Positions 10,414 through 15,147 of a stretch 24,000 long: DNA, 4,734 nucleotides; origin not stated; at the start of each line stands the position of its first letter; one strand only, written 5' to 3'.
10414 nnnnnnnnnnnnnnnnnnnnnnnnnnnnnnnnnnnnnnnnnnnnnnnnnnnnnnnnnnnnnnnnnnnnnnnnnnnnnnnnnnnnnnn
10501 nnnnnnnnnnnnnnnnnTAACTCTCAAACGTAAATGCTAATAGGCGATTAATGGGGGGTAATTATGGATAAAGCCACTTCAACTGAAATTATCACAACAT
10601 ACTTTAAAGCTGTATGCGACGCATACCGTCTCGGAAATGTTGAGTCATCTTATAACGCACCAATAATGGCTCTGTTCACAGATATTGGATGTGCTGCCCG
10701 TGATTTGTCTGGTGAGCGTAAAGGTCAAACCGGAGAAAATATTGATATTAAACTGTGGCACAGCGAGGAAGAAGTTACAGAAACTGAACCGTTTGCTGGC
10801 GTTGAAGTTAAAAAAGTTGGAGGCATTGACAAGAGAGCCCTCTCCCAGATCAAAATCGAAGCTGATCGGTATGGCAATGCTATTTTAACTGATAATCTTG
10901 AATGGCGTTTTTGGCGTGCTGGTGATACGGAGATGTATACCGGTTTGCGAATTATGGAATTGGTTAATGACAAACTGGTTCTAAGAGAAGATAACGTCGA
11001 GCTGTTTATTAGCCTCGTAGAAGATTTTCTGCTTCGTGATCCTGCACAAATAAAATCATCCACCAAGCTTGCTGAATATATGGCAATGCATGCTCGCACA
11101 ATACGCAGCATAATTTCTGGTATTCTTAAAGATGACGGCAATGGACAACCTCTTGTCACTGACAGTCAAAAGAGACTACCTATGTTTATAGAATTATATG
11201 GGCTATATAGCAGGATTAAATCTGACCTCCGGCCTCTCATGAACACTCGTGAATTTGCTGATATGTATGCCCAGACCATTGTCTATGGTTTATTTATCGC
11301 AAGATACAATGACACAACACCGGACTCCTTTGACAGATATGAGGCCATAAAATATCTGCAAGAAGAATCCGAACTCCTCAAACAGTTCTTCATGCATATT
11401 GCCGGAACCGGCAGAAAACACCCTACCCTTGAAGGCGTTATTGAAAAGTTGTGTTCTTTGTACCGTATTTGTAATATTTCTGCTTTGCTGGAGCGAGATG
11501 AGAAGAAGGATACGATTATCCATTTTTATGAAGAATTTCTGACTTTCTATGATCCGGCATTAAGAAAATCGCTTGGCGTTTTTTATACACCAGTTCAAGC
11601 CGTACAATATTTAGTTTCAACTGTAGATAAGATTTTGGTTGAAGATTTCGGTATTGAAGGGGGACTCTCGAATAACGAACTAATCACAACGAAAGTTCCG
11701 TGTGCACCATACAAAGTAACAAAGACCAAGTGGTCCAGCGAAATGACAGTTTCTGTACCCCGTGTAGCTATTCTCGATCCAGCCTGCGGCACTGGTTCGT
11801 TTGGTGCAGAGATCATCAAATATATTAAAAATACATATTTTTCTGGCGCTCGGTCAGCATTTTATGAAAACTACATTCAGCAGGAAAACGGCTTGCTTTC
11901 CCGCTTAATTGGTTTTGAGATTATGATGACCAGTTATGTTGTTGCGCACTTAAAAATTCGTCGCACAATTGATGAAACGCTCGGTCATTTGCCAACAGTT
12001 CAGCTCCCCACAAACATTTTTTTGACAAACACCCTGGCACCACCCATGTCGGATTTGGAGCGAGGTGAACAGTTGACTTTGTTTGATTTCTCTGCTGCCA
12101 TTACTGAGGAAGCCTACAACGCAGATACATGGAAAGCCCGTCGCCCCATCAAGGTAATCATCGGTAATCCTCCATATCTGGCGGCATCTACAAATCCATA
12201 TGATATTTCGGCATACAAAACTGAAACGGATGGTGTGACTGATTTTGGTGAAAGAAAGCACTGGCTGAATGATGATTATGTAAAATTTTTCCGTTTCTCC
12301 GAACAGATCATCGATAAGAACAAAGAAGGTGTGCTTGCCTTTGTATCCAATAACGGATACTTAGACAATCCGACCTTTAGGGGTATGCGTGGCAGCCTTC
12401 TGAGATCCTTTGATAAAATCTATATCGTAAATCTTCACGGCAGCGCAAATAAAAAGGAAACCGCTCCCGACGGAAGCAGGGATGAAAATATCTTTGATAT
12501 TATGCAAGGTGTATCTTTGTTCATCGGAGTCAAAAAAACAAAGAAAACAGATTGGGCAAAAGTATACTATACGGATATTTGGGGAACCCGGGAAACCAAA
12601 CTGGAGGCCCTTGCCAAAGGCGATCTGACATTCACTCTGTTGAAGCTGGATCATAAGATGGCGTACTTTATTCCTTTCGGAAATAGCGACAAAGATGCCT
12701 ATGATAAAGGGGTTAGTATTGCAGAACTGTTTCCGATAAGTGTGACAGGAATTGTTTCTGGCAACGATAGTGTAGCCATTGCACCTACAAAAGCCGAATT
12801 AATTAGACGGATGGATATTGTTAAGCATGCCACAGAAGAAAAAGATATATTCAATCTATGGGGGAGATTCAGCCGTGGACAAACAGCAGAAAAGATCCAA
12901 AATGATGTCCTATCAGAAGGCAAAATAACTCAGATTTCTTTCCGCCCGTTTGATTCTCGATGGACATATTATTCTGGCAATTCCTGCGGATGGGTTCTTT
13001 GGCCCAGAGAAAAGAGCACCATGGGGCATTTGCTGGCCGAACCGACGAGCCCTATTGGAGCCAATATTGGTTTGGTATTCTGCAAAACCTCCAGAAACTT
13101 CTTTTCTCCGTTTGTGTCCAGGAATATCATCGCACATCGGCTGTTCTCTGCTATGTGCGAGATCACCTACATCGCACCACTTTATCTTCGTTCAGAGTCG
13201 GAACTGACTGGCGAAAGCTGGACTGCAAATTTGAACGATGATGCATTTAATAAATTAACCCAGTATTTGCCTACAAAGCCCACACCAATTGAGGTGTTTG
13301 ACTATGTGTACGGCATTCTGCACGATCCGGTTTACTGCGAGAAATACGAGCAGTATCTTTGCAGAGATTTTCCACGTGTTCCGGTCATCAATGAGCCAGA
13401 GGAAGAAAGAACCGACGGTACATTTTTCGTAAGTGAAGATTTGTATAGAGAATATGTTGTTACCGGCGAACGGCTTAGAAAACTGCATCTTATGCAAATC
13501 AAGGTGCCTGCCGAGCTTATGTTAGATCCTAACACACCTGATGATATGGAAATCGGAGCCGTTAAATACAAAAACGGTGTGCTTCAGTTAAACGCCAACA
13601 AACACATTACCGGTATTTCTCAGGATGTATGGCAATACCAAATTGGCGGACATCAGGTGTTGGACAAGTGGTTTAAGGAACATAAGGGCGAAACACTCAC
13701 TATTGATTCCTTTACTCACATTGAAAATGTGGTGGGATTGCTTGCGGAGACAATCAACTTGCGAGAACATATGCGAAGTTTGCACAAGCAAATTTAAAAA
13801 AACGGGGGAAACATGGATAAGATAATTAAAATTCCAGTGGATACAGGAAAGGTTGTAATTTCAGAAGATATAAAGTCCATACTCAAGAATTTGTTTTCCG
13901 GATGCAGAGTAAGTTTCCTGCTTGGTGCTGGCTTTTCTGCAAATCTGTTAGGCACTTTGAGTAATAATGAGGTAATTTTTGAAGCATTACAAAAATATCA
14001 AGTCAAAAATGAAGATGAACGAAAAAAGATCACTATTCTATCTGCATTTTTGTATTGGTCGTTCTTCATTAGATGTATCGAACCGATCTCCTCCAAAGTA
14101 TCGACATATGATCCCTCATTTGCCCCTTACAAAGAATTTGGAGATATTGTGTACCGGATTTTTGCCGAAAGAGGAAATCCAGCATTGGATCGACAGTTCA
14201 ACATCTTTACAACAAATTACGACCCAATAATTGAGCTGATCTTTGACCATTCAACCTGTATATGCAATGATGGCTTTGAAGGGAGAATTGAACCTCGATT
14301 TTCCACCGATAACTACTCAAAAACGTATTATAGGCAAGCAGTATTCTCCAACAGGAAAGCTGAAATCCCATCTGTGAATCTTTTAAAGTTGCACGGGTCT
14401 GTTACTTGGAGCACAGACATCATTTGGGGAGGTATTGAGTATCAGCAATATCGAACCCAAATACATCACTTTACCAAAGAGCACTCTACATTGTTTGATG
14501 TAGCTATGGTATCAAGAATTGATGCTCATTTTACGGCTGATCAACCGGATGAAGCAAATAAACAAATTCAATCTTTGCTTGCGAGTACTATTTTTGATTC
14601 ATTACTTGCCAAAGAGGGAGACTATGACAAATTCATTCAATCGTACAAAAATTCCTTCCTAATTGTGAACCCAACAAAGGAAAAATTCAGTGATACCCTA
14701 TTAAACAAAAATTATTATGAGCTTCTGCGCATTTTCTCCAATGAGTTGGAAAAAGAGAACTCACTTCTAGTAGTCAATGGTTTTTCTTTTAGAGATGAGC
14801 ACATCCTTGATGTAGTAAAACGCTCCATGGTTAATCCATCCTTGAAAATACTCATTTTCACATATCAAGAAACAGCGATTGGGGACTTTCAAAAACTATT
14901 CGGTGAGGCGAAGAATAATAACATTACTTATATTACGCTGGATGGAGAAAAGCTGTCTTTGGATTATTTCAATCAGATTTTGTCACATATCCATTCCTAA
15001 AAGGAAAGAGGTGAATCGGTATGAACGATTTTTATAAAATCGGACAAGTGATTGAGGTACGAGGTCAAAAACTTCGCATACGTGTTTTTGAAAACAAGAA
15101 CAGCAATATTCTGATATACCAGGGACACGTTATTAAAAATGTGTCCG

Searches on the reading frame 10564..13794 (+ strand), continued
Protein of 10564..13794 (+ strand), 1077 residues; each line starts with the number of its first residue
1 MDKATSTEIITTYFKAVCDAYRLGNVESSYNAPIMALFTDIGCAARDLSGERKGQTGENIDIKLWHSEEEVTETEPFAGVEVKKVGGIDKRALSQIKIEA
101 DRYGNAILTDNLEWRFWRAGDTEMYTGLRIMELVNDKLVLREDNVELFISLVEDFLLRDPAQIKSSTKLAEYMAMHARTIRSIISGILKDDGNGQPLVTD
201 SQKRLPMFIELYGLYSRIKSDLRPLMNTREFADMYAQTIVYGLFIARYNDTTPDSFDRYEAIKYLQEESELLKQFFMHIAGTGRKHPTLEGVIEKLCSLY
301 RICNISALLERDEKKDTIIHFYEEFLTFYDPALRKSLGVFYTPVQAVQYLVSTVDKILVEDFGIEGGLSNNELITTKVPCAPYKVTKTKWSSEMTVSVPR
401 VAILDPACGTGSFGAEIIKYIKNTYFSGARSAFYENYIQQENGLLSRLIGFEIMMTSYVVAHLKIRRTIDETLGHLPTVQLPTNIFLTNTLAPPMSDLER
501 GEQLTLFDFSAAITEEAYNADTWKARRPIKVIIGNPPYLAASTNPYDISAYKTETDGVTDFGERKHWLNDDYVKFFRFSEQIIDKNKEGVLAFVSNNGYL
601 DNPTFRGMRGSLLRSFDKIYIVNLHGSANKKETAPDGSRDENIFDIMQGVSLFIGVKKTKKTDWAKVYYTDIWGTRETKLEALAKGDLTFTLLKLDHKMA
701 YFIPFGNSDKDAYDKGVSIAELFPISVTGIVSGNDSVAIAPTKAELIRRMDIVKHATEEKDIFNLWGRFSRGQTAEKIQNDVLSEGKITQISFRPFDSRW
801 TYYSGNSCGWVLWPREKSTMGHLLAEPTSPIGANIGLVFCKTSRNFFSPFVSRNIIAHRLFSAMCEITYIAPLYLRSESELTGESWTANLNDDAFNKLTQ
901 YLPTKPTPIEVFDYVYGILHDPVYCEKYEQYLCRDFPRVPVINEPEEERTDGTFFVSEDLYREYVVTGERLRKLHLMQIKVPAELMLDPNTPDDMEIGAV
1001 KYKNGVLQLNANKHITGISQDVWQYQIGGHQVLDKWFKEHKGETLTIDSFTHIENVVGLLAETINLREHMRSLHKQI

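Call 32: search_solved_structures(query=window:10564-13794:+, max_evalue=0.001, show_alignments=1)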
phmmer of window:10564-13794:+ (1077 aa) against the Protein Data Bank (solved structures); distinct sequences matched with E-value up to 0.001: 3.
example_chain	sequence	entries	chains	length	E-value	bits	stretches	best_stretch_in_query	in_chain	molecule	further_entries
7lo5_A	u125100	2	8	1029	5e-40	140.6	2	400-1046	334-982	Site-specific DNA-methyltransferase (adenine-specific)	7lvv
4xqk_A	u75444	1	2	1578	5.9e-30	107.2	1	400-947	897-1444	LlaBIII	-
5ffj_A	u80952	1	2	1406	1.6e-24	89.2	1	400-684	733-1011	Endonuclease and methylase LlaGI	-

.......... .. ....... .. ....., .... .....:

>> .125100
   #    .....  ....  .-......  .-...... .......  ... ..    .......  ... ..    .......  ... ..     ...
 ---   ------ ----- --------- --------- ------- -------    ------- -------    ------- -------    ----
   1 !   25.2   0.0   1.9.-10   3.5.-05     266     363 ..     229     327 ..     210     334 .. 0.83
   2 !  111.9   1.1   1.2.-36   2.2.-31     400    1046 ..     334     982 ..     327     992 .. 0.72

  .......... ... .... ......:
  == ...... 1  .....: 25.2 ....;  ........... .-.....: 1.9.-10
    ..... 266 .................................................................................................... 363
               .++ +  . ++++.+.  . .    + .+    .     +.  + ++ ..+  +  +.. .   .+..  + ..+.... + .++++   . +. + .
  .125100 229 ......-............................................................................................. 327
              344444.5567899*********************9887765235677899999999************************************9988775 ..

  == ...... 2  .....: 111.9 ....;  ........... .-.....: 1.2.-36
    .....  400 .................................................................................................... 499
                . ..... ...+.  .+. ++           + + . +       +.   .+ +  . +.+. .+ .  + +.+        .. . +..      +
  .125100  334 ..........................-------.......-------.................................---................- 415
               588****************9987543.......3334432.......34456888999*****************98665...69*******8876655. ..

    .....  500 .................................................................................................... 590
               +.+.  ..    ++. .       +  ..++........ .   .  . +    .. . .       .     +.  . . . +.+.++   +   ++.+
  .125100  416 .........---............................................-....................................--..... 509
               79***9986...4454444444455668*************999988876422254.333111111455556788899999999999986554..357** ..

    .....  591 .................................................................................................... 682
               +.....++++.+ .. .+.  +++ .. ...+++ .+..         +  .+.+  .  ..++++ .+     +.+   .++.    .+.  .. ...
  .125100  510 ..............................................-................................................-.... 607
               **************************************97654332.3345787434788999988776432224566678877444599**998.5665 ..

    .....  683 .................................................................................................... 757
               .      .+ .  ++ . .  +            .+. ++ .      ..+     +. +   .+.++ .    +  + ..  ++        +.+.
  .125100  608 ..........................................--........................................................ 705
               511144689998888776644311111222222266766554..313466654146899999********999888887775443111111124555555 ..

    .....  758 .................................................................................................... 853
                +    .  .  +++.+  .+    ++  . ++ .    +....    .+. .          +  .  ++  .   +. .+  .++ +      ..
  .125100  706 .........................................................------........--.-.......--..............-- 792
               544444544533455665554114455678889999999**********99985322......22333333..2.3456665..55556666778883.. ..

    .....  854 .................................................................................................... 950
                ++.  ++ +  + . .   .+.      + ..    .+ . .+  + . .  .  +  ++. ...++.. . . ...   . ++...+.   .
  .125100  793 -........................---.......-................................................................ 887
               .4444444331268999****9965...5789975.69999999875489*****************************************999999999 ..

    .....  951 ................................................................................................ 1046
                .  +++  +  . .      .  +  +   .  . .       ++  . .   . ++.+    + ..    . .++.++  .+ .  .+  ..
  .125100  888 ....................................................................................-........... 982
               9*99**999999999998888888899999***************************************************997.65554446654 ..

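Call 54: search_protein_families(library=pfam, alignment_id=A2, max_evalue=0.00001)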
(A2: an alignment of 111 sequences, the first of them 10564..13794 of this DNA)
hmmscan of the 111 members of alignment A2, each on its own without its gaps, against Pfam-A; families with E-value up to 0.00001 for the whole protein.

A. member 1, window:10564-13794:+ (1077 aa): 3 families
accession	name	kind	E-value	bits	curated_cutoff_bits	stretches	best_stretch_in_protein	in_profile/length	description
PF18135.7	Type_ISP_C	-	3.2e-53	181.5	25.9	1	721-1049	1-321/342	Type ISP C-terminal specificity domain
PF02384.22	N6_Mtase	-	8.1e-08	32.4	20.4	0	391-436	38-83/311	N-6 DNA Methylase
PF07669.17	Eco57I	-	3.9e-06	27.5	25.3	0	523-624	68-165/171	Eco57I restriction-modification methylase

B. families by the number of members that match (of 111 scanned): 126 families (the first 25 are shown)
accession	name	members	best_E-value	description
PF04851.21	ResIII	6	8.8e-44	Type III restriction enzyme, res subunit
PF00270.35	DEAD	5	1.3e-12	DEAD/DEAH box helicase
PF02384.22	N6_Mtase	4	1e-67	N-6 DNA Methylase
PF01420.25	Methylase_S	4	7.8e-43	Type I restriction modification DNA specificity domain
PF01555.25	N6_N4_Mtase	3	2.9e-46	DNA methylase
PF02086.21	MethyltransfD12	3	5.4e-41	D12 class N6 adenine-specific DNA methyltransferase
PF07669.17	Eco57I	3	1.6e-34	Eco57I restriction-modification methylase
PF00535.33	Glycos_transf_2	3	1e-33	Glycosyl transferase family 2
PF00239.26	Resolvase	3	4.6e-29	Resolvase, N terminal domain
PF07508.19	Recombinase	3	1.2e-25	Recombinase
PF00271.37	Helicase_C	3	9.5e-21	Helicase conserved C-terminal domain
PF18766.7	SWI2_SNF2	3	2.6e-17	SWI2/SNF2 ATPase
PF13641.12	Glyco_tranf_2_3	3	2e-16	Glycosyltransferase like family 2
PF13408.12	Zn_ribbon_recom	3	1.5e-14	Recombinase zinc beta ribbon domain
PF10111.15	Glyco_tranf_2_2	3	3.4e-13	Glycosyltransferase like family 2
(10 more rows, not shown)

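Call 57: search_protein_families(library=padloc, proteins=[L001:4564-5463:+, L021:5710-6480:+, L021:6474-7574:+, L008:5037-5816:+, L008:5864-7606:+, L005:9497-9967:+, L001:347-1303:+, L011:13297-15072:+], max_evalue=0.001)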
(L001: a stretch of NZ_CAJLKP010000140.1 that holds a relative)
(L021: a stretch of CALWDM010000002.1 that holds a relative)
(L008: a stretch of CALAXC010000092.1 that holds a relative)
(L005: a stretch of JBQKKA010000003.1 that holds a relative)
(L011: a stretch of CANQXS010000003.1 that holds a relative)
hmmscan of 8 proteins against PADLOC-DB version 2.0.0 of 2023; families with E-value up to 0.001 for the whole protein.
L001:4564-5463:+ (300 aa): 0 families

L021:5710-6480:+ (257 aa): 1 family
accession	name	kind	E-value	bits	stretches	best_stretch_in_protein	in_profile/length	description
PDLC03837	DolA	-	3.2e-71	238.4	1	7-255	2-257/258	-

L021:6474-7574:+ (367 aa): 7 families
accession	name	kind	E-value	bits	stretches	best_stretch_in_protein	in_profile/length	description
PDLC03838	DolB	-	3.1e-129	429.5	1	3-366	2-371/375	-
PDLC04606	PDC-M37B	-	1.2e-24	85.3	1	106-364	116-385/390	-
PDLC04605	PDC-M37B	-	7.5e-24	82.7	1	108-361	248-510/518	-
PDLC02196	IetA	-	4.2e-08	31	1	159-234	120-190/374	-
PDLC02195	IetA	-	3.7e-07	27.8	1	163-234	139-205/395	-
PDLC00915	TRIP13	-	7.6e-06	23.5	0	163-204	65-108/302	TRIP13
PDLC04140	mad8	-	0.00068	17.2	0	157-329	23-129/314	mads_8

L008:5037-5816:+ (260 aa): 0 families

L008:5864-7606:+ (581 aa): 1 family
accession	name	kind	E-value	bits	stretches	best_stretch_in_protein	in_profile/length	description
PDLC02357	AbiU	-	2.5e-192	638.8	1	10-565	1-535/537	AbiU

L005:9497-9967:+ (157 aa): 0 families

L001:347-1303:+ (319 aa): 0 families

L011:13297-15072:+ (592 aa): 0 families

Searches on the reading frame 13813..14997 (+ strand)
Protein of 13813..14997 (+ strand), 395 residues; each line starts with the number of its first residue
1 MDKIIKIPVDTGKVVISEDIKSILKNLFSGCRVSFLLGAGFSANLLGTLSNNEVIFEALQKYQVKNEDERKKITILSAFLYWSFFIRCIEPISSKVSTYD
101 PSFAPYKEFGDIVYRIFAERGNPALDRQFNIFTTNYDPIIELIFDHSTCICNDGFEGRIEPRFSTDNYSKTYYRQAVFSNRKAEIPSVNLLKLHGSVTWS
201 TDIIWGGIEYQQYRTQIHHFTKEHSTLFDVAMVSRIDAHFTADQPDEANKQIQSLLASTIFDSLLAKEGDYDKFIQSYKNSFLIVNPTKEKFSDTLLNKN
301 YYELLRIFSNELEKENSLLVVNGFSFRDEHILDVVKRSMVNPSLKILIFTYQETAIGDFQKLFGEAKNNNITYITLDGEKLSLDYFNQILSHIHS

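Call 7: search_protein_families(library=pfam, proteins=[window:13813-14997:+], max_evalue=0.01)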
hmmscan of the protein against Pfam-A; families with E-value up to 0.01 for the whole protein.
window:13813-14997:+ (395 aa): 1 family
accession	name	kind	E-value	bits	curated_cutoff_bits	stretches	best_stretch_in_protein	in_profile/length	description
PF13289.12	SIR2_2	-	1.5e-10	41.8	24.5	2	131-216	3-69/141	SIR2-like domain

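Call 8: search_protein_families(library=padloc, proteins=[window:13813-14997:+], max_evalue=0.01)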
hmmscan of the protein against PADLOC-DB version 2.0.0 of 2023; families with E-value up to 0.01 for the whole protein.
window:13813-14997:+ (395 aa): 26 families (the best 25 are shown)
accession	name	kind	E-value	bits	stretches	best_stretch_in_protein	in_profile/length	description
PDLC04080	SIR2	-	4.8e-59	198.2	2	278-393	229-342/347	-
PDLC04089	SIR2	-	8.4e-43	144.9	2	279-364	195-280/336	-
PDLC04084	SIR2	-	7.4e-34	115.7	2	280-393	273-385/414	-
PDLC02186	SIR2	-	9.3e-24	82.2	2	270-379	253-369/412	-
PDLC04090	SIR2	-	1.5e-22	78.4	2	279-392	280-392/426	-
PDLC04087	SIR2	-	1.5e-21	74.7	2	126-202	130-199/343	-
PDLC04076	SIR2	-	4.5e-21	73.5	2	270-353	252-335/406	-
PDLC04093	SIR2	-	5.2e-20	69.8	2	128-202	151-217/395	-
PDLC04079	SIR2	-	9.3e-20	68.6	2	127-202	184-261/430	-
PDLC04081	SIR2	-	7.5e-18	62.8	2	129-201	138-210/345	-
PDLC04085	SIR2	-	1.2e-16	58.6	2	283-349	314-379/463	-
PDLC04094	SIR2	-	3.4e-16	57.5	2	279-355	224-300/399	-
PDLC04092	SIR2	-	4.2e-14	50.6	2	126-216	116-190/318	-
PDLC04088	SIR2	-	7.2e-13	46.4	2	126-201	171-236/390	-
PDLC04082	SIR2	-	7.9e-13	46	1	127-200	127-203/345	-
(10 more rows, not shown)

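Call 34: search_solved_structures(query=window:13813-14997:+, max_evalue=0.001, show_alignments=1)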
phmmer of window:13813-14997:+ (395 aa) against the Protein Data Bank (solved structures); distinct sequences matched with E-value up to 0.001: 3.
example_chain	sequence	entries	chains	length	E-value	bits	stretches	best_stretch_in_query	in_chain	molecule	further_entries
8yhx_G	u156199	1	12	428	7.4e-12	48.1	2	269-375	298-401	SIR2 family protein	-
8j4u_A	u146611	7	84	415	6.2e-10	41.8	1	278-361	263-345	SIR2-like domain-containing protein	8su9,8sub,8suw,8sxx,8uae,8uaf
8w9l_A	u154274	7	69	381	2.7e-05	26.5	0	125-202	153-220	SIR2-like domain-containing protein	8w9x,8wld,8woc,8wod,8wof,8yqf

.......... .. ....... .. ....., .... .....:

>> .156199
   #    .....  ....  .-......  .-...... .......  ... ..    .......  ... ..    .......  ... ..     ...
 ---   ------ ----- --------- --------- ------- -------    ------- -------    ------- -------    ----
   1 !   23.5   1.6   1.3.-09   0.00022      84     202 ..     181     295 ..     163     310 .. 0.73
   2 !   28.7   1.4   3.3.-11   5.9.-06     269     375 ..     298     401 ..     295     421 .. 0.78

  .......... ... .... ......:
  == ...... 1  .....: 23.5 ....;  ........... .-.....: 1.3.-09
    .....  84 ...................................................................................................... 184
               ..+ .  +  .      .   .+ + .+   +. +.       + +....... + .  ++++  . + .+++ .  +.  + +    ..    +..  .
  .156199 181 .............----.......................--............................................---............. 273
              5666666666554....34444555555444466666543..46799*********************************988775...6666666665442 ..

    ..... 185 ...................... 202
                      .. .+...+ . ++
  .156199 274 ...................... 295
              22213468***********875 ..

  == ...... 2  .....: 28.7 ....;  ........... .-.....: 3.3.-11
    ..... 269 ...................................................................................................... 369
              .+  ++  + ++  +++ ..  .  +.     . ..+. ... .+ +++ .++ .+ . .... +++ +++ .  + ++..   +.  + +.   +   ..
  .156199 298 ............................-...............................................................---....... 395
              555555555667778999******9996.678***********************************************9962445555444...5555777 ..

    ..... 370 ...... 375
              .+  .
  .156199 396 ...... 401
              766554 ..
